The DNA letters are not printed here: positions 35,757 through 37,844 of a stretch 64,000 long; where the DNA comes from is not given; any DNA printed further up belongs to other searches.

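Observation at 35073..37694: Carrier-protein loading module (FkbH-like + ACP + GNAT) sits where the PseH step belongs in the pseudaminic acid operon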

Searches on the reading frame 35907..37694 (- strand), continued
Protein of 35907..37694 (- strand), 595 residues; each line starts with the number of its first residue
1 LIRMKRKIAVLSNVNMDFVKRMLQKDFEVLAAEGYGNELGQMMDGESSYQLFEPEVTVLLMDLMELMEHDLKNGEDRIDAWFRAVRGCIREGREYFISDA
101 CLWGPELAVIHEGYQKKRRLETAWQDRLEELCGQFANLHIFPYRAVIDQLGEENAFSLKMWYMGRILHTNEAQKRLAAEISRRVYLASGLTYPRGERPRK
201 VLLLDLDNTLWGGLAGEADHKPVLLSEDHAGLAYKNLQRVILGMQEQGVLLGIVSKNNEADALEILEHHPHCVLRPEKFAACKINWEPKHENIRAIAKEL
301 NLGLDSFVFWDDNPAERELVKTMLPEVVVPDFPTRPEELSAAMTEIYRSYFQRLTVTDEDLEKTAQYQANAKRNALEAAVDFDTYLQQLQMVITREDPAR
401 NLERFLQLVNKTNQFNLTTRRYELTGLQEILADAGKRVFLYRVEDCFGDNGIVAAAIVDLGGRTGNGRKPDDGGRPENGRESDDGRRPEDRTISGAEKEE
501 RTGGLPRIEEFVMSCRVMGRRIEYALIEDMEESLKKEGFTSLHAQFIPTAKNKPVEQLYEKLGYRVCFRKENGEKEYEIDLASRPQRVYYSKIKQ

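Call 45: get_annotated_region(hit=H9, flank=8000)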
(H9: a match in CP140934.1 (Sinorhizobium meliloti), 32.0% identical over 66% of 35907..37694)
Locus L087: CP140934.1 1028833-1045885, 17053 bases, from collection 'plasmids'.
description: Sinorhizobium meliloti strain ml28 plasmid pSymB, complete sequence
organism: Sinorhizobium meliloti (NCBI taxid 382)
taxonomy: Bacteria; Pseudomonadota; Alphaproteobacteria; Hyphomicrobiales; Rhizobiaceae; Sinorhizobium; Sinorhizobium meliloti
host: -; source: Medicago lupulina,whole organism; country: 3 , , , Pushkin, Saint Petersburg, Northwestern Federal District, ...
typing (MOB-suite, as given by PLSDB): mobilizable; relaxase MOBQ
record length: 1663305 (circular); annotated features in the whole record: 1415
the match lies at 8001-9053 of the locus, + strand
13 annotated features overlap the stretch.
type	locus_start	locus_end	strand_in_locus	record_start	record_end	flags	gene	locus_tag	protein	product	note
CDS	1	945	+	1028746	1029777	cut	lsrB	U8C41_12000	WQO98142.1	autoinducer 2 ABC transporter substrate-binding protein LsrB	-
CDS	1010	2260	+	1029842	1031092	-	-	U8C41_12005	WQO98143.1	class II aldolase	-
CDS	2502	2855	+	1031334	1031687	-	-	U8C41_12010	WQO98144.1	hypothetical protein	-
CDS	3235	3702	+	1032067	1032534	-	-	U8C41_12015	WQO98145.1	VOC family protein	-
CDS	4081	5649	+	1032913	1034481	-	-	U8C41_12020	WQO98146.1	MBOAT family protein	-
CDS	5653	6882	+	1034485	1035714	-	-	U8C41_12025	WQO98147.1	TonB-dependent receptor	-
CDS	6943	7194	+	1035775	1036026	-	-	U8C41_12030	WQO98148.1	acyl carrier protein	-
CDS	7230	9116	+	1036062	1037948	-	-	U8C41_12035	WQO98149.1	HAD family hydrolase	-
CDS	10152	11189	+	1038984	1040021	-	-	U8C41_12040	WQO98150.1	calcium-binding protein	-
CDS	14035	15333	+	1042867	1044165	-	-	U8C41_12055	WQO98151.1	capsular polysaccharide biosynthesis protein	-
CDS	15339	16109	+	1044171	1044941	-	-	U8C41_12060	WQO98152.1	ABC transporter permease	-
CDS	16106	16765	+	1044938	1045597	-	-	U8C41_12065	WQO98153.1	ABC transporter ATP-binding protein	-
CDS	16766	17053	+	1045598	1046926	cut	-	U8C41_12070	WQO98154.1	RkpR, polysaccharide export protein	-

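Call 46: get_annotated_region(hit=H1, flank=8000)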
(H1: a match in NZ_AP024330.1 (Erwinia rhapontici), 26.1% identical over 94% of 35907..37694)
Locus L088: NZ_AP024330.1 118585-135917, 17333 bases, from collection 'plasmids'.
description: Erwinia rhapontici strain MAFF 311153 plasmid pERA53, complete sequence
organism: Erwinia rhapontici (NCBI taxid 55212)
taxonomy: Bacteria; Pseudomonadota; Gammaproteobacteria; Enterobacterales; Erwiniaceae; Erwinia; Erwinia rhapontici
host: -; source: Brassica rapa; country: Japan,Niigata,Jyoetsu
typing (MOB-suite, as given by PLSDB): non-mobilizable
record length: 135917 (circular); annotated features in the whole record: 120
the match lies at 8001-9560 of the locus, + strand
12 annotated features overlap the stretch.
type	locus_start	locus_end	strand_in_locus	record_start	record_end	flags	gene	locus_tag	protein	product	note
CDS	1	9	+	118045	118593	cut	-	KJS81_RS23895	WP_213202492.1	hypothetical protein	-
CDS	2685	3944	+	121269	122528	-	-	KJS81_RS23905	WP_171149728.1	hypothetical protein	-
CDS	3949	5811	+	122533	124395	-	-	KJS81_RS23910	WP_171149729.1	aminotransferase class I/II-fold pyridoxal phosphate-dependent enzyme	GO:0009058 - biosynthetic process [Evidence IEA]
CDS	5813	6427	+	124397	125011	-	-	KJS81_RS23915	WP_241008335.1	CDP-alcohol phosphatidyltransferase family protein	GO:0008654 - phospholipid biosynthetic process [Evidence IEA]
CDS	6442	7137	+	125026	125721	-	-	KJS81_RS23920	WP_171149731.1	HAD family hydrolase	-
CDS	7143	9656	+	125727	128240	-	-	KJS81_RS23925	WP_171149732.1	HAD-IIIC family phosphatase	-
CDS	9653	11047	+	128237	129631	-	-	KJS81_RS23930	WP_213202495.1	SDR family NAD(P)-dependent oxidoreductase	-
CDS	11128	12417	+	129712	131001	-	-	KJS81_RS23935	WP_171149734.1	ATP-grasp domain-containing protein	-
CDS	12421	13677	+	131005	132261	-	-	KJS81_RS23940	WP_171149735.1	MFS transporter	GO:0055085 - transmembrane transport [Evidence IEA]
CDS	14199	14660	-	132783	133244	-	-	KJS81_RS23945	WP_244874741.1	amidohydrolase family protein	-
CDS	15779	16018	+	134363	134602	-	-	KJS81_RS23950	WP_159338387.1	ParD-like family protein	-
CDS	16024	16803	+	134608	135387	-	map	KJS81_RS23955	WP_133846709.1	type I methionyl aminopeptidase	GO:0036211 - protein modification process [Evidence IEA]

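Call 47: get_annotated_region(hit=H17, flank=6000)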
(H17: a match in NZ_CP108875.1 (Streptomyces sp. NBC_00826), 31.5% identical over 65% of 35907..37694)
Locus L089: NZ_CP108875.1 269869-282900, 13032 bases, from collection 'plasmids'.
description: Streptomyces sp. NBC_00826 plasmid unnamed2, complete sequence
organism: Streptomyces sp. NBC_00826 (NCBI taxid 2975845)
taxonomy: Bacteria; Actinomycetota; Actinomycetes; Kitasatosporales; Streptomycetaceae; Streptomyces; Streptomyces sp. NBC 00826
host: -; source: -; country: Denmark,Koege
typing (MOB-suite, as given by PLSDB): non-mobilizable
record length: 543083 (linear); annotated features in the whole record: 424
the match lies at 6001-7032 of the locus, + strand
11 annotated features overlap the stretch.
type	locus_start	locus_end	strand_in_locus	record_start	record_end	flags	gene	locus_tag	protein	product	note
CDS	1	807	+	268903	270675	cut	-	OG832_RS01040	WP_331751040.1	acyl-CoA dehydrogenase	-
CDS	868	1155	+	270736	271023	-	-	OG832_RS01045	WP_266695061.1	acyl carrier protein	-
CDS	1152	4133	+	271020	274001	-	-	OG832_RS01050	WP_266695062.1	beta-ketoacyl synthase N-terminal-like domain-containing protein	-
CDS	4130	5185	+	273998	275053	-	-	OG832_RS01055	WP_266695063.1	3-oxoacyl-ACP synthase III family protein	-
CDS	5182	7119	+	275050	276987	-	-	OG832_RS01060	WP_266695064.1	HAD-IIIC family phosphatase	-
CDS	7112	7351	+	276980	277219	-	-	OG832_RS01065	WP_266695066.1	acyl carrier protein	-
CDS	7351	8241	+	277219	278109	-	-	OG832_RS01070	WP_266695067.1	4'-phosphopantetheinyl transferase superfamily protein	-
CDS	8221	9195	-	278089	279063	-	-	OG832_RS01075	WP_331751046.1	AfsA-related hotdog domain-containing protein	-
CDS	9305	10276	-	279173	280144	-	-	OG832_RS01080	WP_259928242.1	hypothetical protein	-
CDS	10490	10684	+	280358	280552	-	-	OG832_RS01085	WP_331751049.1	hypothetical protein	-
CDS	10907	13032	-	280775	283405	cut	-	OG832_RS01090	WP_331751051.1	LuxR family transcriptional regulator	-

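Call 48: get_annotated_region(hit=H20, flank=6000)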
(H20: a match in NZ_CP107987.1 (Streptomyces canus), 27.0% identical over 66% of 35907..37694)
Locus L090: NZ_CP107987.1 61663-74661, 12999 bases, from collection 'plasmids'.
description: Streptomyces canus strain NBC_00350 plasmid unnamed1, complete sequence
organism: Streptomyces canus (NCBI taxid 58343)
taxonomy: Bacteria; Actinomycetota; Actinomycetes; Kitasatosporales; Streptomycetaceae; Streptomyces; Streptomyces canus
host: -; source: -; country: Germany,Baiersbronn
typing (MOB-suite, as given by PLSDB): non-mobilizable; replicon rep_cluster_1974,rep_cluster_43
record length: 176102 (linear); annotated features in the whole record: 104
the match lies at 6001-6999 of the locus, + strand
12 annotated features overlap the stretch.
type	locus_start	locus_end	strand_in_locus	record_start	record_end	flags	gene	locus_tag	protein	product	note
CDS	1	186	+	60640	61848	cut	metK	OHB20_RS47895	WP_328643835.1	methionine adenosyltransferase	GO:0006556 - S-adenosylmethionine biosynthetic process [Evidence IEA]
CDS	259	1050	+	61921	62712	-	-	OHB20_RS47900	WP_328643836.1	alpha/beta fold hydrolase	-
CDS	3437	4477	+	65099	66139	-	-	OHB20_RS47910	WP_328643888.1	3-hydroxyacyl-CoA dehydrogenase NAD-binding domain-containing protein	GO:0006631 - fatty acid metabolic process [Evidence IEA]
CDS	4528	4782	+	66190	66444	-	-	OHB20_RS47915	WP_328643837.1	phosphopantetheine-binding protein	-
CDS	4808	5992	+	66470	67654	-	-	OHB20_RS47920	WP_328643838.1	acyl-CoA dehydrogenase family protein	-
CDS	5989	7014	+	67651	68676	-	-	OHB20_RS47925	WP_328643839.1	HAD-IIIC family phosphatase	-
CDS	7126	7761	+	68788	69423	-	-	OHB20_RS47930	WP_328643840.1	hypothetical protein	-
CDS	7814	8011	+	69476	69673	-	-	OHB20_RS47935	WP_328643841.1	hypothetical protein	-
CDS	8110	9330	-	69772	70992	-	-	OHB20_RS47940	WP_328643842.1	cytochrome P450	-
CDS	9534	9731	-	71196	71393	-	-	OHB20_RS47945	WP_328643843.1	ferredoxin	-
CDS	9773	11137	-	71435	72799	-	-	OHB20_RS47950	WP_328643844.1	FAD-dependent oxidoreductase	-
CDS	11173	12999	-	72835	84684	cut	-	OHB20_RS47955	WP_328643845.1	SDR family NAD(P)-dependent oxidoreductase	-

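Call 49: get_annotated_region(hit=H26, flank=8000)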
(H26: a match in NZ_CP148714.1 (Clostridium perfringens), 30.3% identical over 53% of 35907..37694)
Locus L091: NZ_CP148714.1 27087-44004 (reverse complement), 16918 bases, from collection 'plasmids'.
description: Clostridium perfringens strain Z1322PCP0055 plasmid pZ1322PCP0055-3, complete sequence
organism: Clostridium perfringens (NCBI taxid 1502)
taxonomy: Bacteria; Bacillota; Clostridia; Eubacteriales; Clostridiaceae; Clostridium; Clostridium perfringens
host: -; source: -; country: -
typing (MOB-suite, as given by PLSDB): mobilizable; replicon rep_cluster_1713; relaxase MOBP
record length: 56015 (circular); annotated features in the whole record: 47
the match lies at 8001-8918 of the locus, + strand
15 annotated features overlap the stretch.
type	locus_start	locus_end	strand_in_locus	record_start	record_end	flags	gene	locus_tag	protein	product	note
CDS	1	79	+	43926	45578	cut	-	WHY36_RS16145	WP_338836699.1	PqqD family peptide modification chaperone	-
CDS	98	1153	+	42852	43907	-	-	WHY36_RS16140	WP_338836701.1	radical SAM protein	-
CDS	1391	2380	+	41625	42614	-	-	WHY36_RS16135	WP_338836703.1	hypothetical protein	-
CDS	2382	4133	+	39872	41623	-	-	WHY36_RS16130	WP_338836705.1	ABC transporter ATP-binding protein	-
CDS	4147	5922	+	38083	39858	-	-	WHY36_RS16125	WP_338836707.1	ABC transporter ATP-binding protein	-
CDS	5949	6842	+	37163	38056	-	-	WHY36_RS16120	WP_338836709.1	nucleotidyltransferase family protein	-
CDS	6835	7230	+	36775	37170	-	-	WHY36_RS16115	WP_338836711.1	VOC family protein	-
CDS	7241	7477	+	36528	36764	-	-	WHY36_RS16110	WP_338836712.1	acyl carrier protein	-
CDS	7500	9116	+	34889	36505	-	-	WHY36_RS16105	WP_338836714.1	HAD-IIIC family phosphatase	-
CDS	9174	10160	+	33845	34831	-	-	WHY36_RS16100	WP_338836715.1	hypothetical protein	-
CDS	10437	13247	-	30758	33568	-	-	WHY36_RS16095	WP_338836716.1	ImmA/IrrE family metallo-endopeptidase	-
CDS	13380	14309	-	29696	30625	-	-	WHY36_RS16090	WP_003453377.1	BsuBI/PstI family type II restriction endonuclease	GO:0009307 - DNA restriction-modification system [Evidence IEA]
CDS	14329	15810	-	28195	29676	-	-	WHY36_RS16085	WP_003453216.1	Eco57I restriction-modification methylase domain-containing protein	GO:0006304 - DNA modification [Evidence IEA]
CDS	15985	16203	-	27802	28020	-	-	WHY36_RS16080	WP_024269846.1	hypothetical protein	-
CDS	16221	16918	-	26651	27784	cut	mobP2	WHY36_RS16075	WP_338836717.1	MobP2 family relaxase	-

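Call 78: search_protein_families(library=pfam, proteins=[L028:5088-6479:+, L028:8168-8386:+, L028:8401-8874:+, L028:8890-10314:+, L028:11162-12625:+, L074:11749-12021:+, L074:12040-12267:+, L074:12297-12668:+, L074:12802-13863:+, L074:13892-14524:+], max_evalue=0.001)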
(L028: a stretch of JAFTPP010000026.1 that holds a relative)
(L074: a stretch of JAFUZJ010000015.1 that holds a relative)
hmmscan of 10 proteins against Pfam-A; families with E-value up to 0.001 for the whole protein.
L028:5088-6479:+ (463 aa): 3 families
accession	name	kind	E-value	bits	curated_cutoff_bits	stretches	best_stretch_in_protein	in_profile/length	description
PF01554.23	MatE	-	4.8e-67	225.1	24.9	2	31-191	1-160/161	MatE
PF03023.19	MurJ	-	2.7e-07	30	27.4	1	95-247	273-422/451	Lipid II flippase MurJ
PF01943.22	Polysacc_synt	-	5.2e-07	29.8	28.2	1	20-81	202-263/274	Polysaccharide biosynthesis protein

L028:8168-8386:+ (72 aa): 1 family
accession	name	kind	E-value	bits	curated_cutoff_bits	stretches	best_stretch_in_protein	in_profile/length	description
PF00550.31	PP-binding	-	2.1e-10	41.1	20.8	1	3-68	1-65/67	Phosphopantetheine attachment site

L028:8401-8874:+ (157 aa): 4 families
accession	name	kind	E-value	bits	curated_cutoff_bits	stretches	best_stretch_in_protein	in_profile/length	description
PF00583.31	Acetyltransf_1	-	1.7e-17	64.2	20.7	1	39-144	15-115/116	Acetyltransferase (GNAT) family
PF13508.13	Acetyltransf_7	-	7.6e-12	45.9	27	1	55-144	4-81/84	Acetyltransferase (GNAT) domain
PF13673.13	Acetyltransf_10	-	1.3e-08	35.3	23.6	1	40-144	17-106/128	Acetyltransferase (GNAT) domain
PF13420.13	Acetyltransf_4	-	8.4e-06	26.3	24.3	1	3-144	1-133/155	Acetyltransferase (GNAT) domain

L028:8890-10314:+ (474 aa): 2 families
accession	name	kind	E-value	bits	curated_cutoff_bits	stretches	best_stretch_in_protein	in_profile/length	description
PF00120.29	Gln-synt_C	-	1.3e-113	380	24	1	108-471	4-344/344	Glutamine synthetase, catalytic domain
PF03951.24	Gln-synt_N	-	5.9e-22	77.5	33.4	1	16-91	1-77/82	Glutamine synthetase, beta-Grasp domain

L028:11162-12625:+ (487 aa): 6 families
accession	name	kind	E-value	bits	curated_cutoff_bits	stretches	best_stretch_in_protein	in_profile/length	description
PF08323.17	Glyco_transf_5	-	1.4e-82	277.5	22.7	1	9-245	1-238/239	Starch synthase catalytic domain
PF00534.26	Glycos_transf_1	-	1.1e-15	58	26.4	1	298-452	10-160/172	Glycosyl transferases group 1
PF13692.12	Glyco_trans_1_4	-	8.9e-10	39.4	27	1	305-419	3-118/142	Glycosyl transferases group 1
PF13439.12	Glyco_transf_4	-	1.9e-07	31.7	28.5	1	122-233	58-150/170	Glycosyltransferase Family 4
PF13579.12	Glyco_trans_4_4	-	2.1e-05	25.4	29.7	1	124-233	67-144/158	Glycosyl transferase 4-like domain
PF20706.3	GT4-conflict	-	0.00012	21.6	26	0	300-422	194-326/385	Family 4 Glycosyltransferase in conflict systems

L074:11749-12021:+ (90 aa): 0 families

L074:12040-12267:+ (75 aa): 0 families

L074:12297-12668:+ (123 aa): 0 families

L074:12802-13863:+ (353 aa): 10 families
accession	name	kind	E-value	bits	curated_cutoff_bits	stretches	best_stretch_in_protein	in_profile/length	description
PF01637.24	ATPase_2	-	2.6e-07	31.1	33.2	1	46-159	20-123/225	ATPase domain predominantly from Archaea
PF13173.12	AAA_14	-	5.5e-07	30.1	27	1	47-89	3-45/129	AAA domain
PF13401.12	AAA_22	-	2.2e-06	28.5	27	1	49-155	8-93/130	AAA domain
PF13191.12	AAA_16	-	2.3e-06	28.7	32.6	1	46-155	24-141/167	AAA ATPase domain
PF25199.1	nSTAND_NTPase5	-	1.6e-05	25.2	34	1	25-93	18-88/145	Novel STAND NTPase 5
PF00931.28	NB-ARC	-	7.2e-05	22.6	23.5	1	33-161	6-115/248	NB-ARC domain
PF24883.2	NPHP3_N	-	8.6e-05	23.2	24.8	1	45-78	21-54/164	Nephrocystin 3, N-terminal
PF07693.20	KAP_NTPase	-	0.00022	21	20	0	52-101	26-81/293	KAP family P-loop domain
PF04851.21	ResIII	-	0.00041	20.7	22.5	0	45-103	22-81/164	Type III restriction enzyme, res subunit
PF10236.15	DAP3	-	0.00065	19.4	23.1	0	47-89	24-65/311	Mitochondrial ribosomal death-associated protein 3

L074:13892-14524:+ (210 aa): 0 families

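Call 86: predict_structure(alignment_id=A4)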
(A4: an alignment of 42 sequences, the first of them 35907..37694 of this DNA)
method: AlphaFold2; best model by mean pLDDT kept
length: 595 residues; sequences in the alignment: 42
mean_pLDDT: 85.7   pTM: 0.69
mean pLDDT of the five models: 85.7, 85.4, 84.6, 83.6, 82.5
residues with pLDDT >= 90: 353; 70-90: 159; 50-70: 42; < 50: 41
segments of 3 or more residues with pLDDT < 50: 159-161, 163-165, 215-227, 470-487
pLDDT, mean of each block of 10 residues (from residue 1): 84 92 96 83 92 96 90 94 96 95 81 88 97 96 87 60 58 93 95 93 91 50 49 88 95 93 84 88 95 96 96 97 98 93 96 89 84 73 87 96 92 70 93 95 90 95 59 41 46 55 80 87 95 95 91 87 93 92 94 91
secondary structure, 60 per line:
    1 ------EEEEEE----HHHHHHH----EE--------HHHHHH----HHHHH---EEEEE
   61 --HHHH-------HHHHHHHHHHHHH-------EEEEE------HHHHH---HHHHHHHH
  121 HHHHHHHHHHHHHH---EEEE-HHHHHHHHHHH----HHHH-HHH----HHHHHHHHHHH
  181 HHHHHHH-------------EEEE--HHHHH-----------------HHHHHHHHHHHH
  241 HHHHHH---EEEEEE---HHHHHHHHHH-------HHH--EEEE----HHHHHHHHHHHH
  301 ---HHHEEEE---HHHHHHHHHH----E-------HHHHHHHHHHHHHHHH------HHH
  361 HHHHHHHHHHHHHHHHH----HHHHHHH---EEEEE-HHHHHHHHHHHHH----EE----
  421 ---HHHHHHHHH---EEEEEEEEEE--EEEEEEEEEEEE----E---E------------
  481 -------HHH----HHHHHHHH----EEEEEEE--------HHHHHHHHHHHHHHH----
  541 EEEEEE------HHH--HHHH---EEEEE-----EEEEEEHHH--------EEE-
elements in order: E7-12 H17-23 H38-43 H48-52 E56-60 H63-66 H74-86 E94-98 H105-109 H113-134 E138-141 H143-153 H158-161 H170-187 E201-204 H207-211 H229-246 E250-255 H259-268 E281-284 H289-300 E307-310 H314-323 H336-351 H358-377 H382-388 E392-396 H398-410 H424-432 E436-445 E448-459 H495-502 E507-513 H522-536 E541-546 H558-561 E565-569 E575-580 E592-594
